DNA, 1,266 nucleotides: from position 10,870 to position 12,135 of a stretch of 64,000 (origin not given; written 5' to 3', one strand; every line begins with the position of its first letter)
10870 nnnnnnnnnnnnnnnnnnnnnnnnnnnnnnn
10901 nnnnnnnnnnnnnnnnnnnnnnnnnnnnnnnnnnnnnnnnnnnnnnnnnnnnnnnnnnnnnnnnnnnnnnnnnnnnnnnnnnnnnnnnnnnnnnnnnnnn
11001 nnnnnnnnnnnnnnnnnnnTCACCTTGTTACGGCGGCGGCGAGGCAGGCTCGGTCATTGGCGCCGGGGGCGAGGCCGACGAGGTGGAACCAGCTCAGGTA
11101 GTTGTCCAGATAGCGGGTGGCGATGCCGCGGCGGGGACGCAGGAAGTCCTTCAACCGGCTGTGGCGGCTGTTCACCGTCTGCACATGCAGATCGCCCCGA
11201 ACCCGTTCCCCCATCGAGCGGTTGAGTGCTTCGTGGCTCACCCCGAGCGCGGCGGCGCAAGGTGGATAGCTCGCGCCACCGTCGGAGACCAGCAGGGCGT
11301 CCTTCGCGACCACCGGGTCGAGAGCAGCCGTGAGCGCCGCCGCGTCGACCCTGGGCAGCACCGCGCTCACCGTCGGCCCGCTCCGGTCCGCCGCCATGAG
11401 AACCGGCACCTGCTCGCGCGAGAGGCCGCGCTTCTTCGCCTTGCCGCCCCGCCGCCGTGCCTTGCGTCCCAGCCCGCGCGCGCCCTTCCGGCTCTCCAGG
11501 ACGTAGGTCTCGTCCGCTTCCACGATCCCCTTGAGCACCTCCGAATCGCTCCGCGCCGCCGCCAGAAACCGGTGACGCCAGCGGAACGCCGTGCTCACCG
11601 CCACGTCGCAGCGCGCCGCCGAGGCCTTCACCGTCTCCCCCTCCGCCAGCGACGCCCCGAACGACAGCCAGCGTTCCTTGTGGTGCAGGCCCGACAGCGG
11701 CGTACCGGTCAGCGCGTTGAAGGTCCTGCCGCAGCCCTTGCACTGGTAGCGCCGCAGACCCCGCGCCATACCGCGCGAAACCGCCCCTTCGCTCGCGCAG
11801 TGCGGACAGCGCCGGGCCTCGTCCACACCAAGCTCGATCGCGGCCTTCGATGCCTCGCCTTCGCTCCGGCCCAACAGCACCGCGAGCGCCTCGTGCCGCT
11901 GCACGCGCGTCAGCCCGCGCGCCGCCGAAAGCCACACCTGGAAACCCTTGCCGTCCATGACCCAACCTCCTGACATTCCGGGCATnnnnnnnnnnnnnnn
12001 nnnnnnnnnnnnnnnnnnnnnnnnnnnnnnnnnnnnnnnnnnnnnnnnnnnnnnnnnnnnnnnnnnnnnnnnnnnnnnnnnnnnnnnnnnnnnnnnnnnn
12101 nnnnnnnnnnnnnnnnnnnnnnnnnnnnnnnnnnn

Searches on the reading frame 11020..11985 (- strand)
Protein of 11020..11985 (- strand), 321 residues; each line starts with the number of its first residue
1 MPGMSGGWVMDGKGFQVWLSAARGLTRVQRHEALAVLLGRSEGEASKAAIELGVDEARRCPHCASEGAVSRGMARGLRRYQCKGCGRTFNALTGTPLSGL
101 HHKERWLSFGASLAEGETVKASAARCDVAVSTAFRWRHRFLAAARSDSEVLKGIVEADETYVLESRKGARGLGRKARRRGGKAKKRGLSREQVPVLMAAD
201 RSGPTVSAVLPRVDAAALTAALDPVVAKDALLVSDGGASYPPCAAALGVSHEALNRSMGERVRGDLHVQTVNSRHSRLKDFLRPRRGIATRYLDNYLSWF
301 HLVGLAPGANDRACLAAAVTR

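Call 63: search_protein_families(library=pfam, proteins=[window:11020-11985:-])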
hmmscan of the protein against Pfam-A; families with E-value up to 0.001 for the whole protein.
window:11020-11985:- (321 aa): 3 families
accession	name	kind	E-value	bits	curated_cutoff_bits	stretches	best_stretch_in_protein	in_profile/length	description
PF12762.13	DDE_Tnp_IS1595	-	7.8e-16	58.9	27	1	151-298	2-146/153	ISXO2-like transposase domain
PF13384.12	HTH_23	-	1.5e-06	28.3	24.6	1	113-141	14-42/50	Homeodomain-like domain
PF12760.12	Zn_ribbon_IS1595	-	0.00025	21.4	25.4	1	56-88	17-46/46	Transposase zinc-ribbon domain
